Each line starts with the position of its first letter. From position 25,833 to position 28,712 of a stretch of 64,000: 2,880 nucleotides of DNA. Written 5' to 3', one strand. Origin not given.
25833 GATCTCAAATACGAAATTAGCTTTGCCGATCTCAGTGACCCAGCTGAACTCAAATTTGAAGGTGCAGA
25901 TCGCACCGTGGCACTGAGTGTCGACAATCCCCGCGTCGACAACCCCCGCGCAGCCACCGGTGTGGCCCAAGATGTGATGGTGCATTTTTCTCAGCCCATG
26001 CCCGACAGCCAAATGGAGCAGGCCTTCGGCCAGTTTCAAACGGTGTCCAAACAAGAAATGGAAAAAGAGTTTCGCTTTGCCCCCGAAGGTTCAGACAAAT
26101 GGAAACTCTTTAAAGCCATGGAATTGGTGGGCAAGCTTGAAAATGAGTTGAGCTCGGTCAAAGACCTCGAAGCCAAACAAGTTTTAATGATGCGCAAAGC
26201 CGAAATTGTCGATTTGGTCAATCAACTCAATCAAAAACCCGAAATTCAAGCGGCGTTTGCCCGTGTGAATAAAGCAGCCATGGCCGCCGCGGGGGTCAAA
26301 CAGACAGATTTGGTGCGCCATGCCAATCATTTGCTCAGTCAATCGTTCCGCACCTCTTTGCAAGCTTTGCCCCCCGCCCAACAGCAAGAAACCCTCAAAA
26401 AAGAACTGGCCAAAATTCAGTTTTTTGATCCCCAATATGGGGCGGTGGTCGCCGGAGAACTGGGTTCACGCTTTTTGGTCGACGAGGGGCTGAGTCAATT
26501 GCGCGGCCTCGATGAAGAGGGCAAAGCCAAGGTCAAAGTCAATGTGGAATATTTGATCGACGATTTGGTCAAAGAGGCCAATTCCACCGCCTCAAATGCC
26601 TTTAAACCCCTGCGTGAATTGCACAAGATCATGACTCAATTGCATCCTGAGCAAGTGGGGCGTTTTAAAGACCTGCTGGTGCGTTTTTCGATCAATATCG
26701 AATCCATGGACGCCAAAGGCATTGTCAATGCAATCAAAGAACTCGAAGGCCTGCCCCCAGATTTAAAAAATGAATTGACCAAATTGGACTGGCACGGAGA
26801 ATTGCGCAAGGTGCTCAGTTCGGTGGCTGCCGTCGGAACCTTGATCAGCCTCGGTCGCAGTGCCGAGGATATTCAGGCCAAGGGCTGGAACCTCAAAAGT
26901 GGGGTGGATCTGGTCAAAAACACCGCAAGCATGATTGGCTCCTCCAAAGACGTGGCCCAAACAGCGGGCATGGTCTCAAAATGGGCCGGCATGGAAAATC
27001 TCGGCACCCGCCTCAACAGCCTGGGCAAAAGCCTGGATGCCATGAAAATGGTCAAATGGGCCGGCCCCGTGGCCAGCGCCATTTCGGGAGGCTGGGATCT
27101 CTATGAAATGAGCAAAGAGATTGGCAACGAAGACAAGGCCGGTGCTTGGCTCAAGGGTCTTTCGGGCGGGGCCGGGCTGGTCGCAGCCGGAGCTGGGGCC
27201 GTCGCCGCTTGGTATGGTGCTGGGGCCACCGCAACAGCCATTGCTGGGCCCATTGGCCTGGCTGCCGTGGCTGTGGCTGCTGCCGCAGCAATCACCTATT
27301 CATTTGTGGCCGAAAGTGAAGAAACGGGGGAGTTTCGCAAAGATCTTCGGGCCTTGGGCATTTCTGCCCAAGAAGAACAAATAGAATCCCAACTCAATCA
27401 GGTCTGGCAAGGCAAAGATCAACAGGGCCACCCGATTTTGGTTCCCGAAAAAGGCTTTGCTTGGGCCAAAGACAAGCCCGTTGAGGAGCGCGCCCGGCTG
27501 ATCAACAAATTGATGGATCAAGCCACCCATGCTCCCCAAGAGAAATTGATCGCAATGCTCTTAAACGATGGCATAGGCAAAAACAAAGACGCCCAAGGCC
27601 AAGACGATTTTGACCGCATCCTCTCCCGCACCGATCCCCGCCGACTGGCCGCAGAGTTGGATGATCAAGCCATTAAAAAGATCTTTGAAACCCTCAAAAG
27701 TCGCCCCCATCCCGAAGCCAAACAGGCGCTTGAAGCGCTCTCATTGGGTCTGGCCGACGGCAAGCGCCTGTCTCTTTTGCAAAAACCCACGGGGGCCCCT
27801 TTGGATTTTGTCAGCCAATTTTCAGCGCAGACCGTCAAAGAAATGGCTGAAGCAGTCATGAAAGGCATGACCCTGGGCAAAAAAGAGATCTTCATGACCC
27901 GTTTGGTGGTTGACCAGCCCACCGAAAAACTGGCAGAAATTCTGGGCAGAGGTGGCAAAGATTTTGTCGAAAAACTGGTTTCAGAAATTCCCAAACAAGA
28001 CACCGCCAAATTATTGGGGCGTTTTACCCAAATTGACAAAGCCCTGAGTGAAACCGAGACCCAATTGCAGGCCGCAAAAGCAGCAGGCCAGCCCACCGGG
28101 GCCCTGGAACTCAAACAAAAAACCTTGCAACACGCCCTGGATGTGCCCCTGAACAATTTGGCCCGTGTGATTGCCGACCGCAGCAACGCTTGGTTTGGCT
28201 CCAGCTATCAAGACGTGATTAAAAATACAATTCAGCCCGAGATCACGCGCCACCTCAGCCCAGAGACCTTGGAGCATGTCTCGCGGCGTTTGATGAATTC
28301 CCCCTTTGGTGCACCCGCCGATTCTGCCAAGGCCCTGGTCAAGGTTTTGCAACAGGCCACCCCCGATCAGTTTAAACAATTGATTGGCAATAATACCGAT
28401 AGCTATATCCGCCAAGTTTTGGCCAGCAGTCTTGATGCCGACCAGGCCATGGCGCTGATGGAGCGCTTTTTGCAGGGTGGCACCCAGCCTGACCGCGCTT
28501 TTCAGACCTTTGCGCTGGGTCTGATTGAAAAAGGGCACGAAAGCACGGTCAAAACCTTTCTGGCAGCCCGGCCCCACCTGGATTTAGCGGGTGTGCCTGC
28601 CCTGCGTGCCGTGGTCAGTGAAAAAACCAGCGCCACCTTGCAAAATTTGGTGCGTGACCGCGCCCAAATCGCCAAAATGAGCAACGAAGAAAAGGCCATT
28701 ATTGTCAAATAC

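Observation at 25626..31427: Giant protein built from about eight annexin-repeat-like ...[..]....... modules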

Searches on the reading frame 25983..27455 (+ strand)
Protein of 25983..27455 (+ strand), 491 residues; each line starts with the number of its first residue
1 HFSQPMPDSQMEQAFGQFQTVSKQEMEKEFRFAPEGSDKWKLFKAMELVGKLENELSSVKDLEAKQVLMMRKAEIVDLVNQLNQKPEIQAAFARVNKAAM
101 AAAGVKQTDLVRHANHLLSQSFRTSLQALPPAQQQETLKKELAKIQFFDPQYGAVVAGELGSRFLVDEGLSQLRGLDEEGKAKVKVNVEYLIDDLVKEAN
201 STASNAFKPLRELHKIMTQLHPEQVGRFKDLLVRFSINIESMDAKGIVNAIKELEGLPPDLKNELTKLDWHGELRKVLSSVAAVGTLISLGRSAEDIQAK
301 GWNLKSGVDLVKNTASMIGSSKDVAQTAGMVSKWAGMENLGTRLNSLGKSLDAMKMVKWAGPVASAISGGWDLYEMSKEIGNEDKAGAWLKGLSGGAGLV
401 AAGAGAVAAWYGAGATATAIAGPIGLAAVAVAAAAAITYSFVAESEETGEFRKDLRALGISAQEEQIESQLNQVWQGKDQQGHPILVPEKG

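Call 49: find_homologous_proteins(query=window:25983-27455:+, max_evalue=0.001)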
Query window:25983-27455:+ (491 aa): 1 proteins with E <= 0.001 among 8000 candidates.
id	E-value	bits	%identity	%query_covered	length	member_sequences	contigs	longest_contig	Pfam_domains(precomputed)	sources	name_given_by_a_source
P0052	3.0e-61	226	39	64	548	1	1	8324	-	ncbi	ncbi:MAG: hypothetical protein ACAI44_11705, partial [Candidatus Sericytochromatia bacterium]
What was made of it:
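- Tried and rejected: The N-domain query returned one hit, probably because Ala/Gly-rich words swamped the candidate list (call 49).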

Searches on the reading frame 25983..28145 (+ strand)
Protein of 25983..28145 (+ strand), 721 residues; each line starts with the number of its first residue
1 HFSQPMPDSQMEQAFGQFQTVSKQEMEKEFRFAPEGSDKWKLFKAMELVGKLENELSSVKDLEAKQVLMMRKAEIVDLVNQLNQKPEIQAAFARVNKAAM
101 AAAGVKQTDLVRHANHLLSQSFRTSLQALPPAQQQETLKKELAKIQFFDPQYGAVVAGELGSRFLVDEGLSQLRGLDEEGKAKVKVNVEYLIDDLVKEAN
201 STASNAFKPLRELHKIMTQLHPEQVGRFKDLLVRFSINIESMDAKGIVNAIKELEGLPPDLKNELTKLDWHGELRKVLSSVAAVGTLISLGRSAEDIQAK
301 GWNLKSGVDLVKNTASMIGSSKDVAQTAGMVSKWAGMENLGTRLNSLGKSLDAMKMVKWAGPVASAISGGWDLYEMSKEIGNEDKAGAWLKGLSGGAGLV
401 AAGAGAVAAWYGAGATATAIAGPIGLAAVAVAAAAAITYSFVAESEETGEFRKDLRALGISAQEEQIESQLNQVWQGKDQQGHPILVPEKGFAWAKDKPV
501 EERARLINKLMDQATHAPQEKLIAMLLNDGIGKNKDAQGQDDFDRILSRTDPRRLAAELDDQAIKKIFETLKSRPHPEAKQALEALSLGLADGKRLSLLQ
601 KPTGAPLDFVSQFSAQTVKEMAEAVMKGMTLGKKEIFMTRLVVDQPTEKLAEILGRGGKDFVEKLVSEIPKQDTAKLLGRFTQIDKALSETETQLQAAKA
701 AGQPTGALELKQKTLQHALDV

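Call 65: predict_structure(alignment_id=A5)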
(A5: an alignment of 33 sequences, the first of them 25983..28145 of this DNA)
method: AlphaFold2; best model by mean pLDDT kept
length: 721 residues; sequences in the alignment: 33
mean_pLDDT: 80.7   pTM: 0.67
mean pLDDT of the five models: 80.7, 80.1, 76.2, 76.1, 75.4
residues with pLDDT >= 90: 340; 70-90: 219; 50-70: 85; < 50: 77
segments of 3 or more residues with pLDDT < 50: 292-294, 296-298, 300-302, 304-361, 412-414
pLDDT, mean of each block of 10 residues (from residue 1): 73 91 89 93 92 85 90 95 94 92 93 91 90 84 87 82 77 84 84 74 60 81 83 81 79 85 82 73 75 50 46 33 31 30 30 39 54 69 63 64 57 50 54 61 78 95 95 93 94 97 97 93 98 93 97 96 96 93 96 94 94 95 90 92 96 96 93 93 97 97 94 96 92
secondary structure, 60 per line:
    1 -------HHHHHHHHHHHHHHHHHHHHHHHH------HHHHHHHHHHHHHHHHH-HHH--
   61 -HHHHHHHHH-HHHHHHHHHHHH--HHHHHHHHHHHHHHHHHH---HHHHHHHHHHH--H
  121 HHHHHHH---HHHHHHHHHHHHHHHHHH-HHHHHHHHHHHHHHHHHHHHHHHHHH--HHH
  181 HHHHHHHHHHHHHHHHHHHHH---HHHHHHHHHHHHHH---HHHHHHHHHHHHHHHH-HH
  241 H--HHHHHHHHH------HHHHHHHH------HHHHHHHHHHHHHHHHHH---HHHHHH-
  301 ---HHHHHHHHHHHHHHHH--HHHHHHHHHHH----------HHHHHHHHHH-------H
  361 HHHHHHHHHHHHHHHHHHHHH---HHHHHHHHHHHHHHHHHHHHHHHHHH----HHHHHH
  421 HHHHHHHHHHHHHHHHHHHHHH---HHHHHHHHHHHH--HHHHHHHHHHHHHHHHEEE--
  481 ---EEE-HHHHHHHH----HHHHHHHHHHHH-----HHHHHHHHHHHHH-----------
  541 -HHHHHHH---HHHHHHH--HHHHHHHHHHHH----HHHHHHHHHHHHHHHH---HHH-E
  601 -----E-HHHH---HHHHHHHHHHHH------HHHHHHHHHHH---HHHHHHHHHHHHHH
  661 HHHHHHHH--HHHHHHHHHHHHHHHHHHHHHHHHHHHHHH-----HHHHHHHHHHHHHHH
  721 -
elements in order (helices of 4 or more, strands of 3 or more residues): H8-31 H38-54 H62-70 H72-83 H86-103 H107-117 H120-127 H131-148 H150-175 H178-201 H205-218 H222-237 H244-252 H259-266 H273-290 H294-299 H304-319 H322-332 H343-352 H360-381 H385-410 H415-442 H446-457 H460-475 E476-478 E484-486 H488-495 H500-511 H517-529 H542-548 H552-558 H561-572 H577-592 H608-611 H615-626 H633-643 H647-668 H671-700 H706-720
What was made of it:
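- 25986..27455 (+): N-domain, aa 121-610. All-helical and shared with ~30 'short-form' proteins. Remote match to the alpha-helical/TMD region of the BTH_I2691 (VasX/Tke5) T6SS toxin family. AF2 model (call 65).
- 27150..27311 (+): Gly/Ala-rich hydrophobic helical hairpin, aa 509-562. It is the only hydrophobic segment of the protein. AF2 helices aa 504-529 and 534-561 (call 65).
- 27792..28139 (+): Module 2, aa 723-838 (VMKGMT...). AF2 pLDDT 93-97 (call 65).
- On BTH_I2691 / VasX family (NCBIfam NF041559): All-helical AF2 model (call 65).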

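Call 70: fold_search(model_id=the predicted structure, library=pdb)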
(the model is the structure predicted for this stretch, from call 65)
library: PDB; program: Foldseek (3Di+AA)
matches with E <= 10: 317; with E <= 0.001: 0
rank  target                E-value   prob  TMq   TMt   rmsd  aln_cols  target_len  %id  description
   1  8tl7_A                2.6e-02  0.47  0.11  0.11  36.2       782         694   13  CryoEM Structure of a Computationally Designed T3 Tetrahedral Nanocage (released 2024-03-13)
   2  8jri_U                4.1e-02  0.57  0.14  0.13  35.5       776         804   12  Cryo-EM structure of human 26S proteasomal RP subcomplex (Ea state) without any bound substrate. (released 2024-12-18)
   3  7tdz_H                4.2e-02  0.28  0.11  0.10  37.8       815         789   11  Cryo-EM model of protomer of the cytoplasmic ring of the nuclear pore complex from Xenopus laevis (released 2022-06-22)
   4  9hmf_K                6.4e-02  0.57  0.15  0.14  48.1       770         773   12  Periplasmic scaffold of the Campylobacter jejuni flagellar motor (alpha carbon trace) (released 2024-12-25)
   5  7n6g_6D               7.2e-02  0.57  0.17  0.15  33.1       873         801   10  C1 of central pair (released 2022-05-18)
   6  7abh_u                7.2e-02  0.47  0.14  0.12  31.0       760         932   11  Human pre-Bact-2 spliceosome (SF3b/U2 snRNP portion) (released 2020-12-09)
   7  9sob_D                7.5e-02  0.21  0.09  0.07  36.5       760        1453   12  Structural Model of the Nuclear Pore Complex in Arabidopsis thaliana (released 2025-11-05)
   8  7qdz_B                8.4e-02  0.23  0.11  0.08  30.8       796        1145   12  80S-bound human SKI complex in the closed state (released 2022-02-09)
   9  8j07_m7               9.8e-02  0.57  0.17  0.20  29.7       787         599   11  96nm repeat of human respiratory doublet microtubule and associated axonemal complexes (released 2023-07-26)
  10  7sqc_P1               1.4e-01  0.28  0.13  0.13  36.2       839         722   13  Ciliary C1 central pair apparatus isolated from Chlamydomonas reinhardtii (released 2022-04-13)
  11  8v3b_a                1.5e-01  0.72  0.13  0.19  18.7       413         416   14  Computational Designed Nanocage O43_129_+4 (released 2024-03-13)
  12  9exz_C                1.5e-01  0.21  0.12  0.13  29.8       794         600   12  Efficient and scalable protein design using a relaxed sequence space (released 2024-10-16)
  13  3c2g_B                1.6e-01  0.16  0.10  0.11  31.6       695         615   10  Crystal complex of SYS-1/POP-1 at 2.5A resolution (released 2008-05-20)
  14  3zjy_E                1.9e-01  0.51  0.18  0.16  29.9       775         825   10  Crystal Structure of Importin 13 - RanGTP - eIF1A complex (released 2013-04-10)
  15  3l6y_C                2.3e-01  0.93  0.19  0.32  15.3       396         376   11  Crystal structure of p120 catenin in complex with E-cadherin (released 2010-04-21)
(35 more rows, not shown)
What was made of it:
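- Tried and rejected: That model was too long and too helical, and in hindsight a poor use of a job (call 70).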

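Call 73: search_solved_structures(query=A5, max_evalue=10, show_alignments=2)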
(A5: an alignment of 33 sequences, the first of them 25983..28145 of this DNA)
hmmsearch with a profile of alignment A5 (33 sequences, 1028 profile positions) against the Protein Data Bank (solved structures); distinct sequences matched with E-value up to 10: 45.
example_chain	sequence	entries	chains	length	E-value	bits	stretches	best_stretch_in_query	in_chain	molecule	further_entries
1avc_A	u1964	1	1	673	0.00027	22.5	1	715-854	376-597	ANNEXIN VI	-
1ala_A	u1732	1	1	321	0.00088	20.8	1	702-852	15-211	ANNEXIN V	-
1yii_A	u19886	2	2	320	0.001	20.6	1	702-853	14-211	Annexin A5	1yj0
1m9i_A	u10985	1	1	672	0.0017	19.9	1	752-855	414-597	Annexin VI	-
1w3w_A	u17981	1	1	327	0.0071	17.8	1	721-796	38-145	ANNEXIN A8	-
1w45_A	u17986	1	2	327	0.0071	17.8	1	721-796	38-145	ANNEXIN A8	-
1aei_A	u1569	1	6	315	0.012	17.1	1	709-818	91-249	ANNEXIN XII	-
8w5s_A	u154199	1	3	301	0.016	16.6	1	721-808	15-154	Annexin A7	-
2hz8_A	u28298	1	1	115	0.041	15.3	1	255-362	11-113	De novo designed diiron protein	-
1axn_A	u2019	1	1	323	0.05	15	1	702-817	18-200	ANNEXIN III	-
1aii_A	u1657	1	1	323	0.05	15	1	702-817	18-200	ANNEXIN III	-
1dm5_A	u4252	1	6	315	0.073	14.5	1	721-805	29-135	ANNEXIN XII E105K MUTANT HOMOHEXAMER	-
2lfd_A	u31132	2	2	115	0.16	13.4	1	255-362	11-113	Diiron protein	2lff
1bc0_A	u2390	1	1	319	0.17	13.3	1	720-835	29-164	ANNEXIN V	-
1g5n_A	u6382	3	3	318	0.22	12.9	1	720-811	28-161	ANNEXIN V | Annexin A5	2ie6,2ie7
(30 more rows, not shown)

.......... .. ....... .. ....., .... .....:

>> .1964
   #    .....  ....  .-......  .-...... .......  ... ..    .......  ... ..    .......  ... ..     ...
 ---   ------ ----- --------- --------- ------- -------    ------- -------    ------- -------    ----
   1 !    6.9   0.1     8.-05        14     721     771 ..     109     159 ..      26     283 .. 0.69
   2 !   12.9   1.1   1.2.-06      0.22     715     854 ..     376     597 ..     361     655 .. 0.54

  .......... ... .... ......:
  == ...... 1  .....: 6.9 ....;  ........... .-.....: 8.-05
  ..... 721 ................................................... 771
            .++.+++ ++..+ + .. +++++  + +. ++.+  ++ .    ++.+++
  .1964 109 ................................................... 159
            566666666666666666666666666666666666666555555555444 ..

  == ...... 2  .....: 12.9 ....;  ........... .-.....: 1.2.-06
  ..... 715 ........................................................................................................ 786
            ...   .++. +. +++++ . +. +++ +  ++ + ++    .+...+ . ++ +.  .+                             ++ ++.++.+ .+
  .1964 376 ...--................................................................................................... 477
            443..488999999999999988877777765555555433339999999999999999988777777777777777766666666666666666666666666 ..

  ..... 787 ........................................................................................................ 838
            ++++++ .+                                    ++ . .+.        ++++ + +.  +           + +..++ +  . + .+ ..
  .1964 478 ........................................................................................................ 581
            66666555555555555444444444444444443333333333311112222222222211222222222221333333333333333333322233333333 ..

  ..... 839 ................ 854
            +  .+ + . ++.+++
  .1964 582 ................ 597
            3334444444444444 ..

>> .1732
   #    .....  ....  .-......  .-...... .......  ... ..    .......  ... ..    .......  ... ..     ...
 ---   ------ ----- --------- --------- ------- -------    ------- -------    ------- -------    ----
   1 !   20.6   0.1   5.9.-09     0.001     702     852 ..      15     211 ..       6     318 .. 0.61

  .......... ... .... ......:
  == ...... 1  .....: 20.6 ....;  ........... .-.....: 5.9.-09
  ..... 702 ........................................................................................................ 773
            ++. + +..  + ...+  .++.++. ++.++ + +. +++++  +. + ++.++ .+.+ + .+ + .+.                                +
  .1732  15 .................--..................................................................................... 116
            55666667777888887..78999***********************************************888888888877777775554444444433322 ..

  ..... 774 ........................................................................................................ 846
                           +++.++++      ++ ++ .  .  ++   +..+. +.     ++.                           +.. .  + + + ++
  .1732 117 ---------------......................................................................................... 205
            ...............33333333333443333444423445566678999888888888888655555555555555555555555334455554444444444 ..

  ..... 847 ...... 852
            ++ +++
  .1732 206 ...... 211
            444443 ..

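Call 74: search_protein_families(library=ncbifam, alignment_id=A5, max_evalue=0.01)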
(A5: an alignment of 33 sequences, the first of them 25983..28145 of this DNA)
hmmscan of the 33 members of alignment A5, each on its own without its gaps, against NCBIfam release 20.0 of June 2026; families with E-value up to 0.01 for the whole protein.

A. member 1, window:25983-28145:+ (721 aa): 1 family
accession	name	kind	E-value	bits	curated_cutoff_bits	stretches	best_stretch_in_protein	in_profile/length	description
NF041559.1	BTH_I2691_fam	subfamily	6.9e-05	21.6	150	1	50-437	503-816/858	T6SS effector BTH_I2691 family protein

B. families by the number of members that match (of 33 scanned): 2 families
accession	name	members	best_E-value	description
NF041559.1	BTH_I2691_fam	9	8.8e-08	T6SS effector BTH_I2691 family protein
NF008650.1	PRK11646.1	1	0.0039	multidrug efflux MFS transporter MdtH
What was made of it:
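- On BTH_I2691 / VasX family (NCBIfam NF041559): 9 of 33 relatives match at E<=0.01, best 8.8e-8 (call 74).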

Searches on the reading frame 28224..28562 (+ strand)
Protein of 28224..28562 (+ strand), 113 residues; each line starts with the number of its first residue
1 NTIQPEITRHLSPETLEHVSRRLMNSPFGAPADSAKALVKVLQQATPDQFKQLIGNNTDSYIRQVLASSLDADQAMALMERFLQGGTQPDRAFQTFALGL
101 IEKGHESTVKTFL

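Call 87: search_solved_structures(query=window:28224-28562:+, max_evalue=10, show_alignments=2)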
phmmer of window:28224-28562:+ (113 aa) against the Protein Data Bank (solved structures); distinct sequences matched with E-value up to 10: 2.
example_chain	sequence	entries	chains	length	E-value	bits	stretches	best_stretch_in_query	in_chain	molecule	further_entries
8umd_B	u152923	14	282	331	0.29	14.7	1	6-84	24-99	Flagellar motor switch protein FliG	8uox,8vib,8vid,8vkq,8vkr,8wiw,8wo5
8umx_B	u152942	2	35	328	0.3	14.6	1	6-84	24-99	Flagellar motor switch protein FliG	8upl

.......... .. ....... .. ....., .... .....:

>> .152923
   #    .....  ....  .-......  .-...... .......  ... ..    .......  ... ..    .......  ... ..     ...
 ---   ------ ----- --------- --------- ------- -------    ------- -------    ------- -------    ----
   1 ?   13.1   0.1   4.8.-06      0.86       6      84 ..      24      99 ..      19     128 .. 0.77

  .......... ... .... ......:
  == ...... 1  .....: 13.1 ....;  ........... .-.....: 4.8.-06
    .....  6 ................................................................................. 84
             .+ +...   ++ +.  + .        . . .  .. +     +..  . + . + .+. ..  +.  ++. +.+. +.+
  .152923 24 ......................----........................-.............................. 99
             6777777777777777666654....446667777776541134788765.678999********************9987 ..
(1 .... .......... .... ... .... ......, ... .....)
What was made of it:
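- phmmer of module 3 finds only FliG (E 0.29; call 87).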
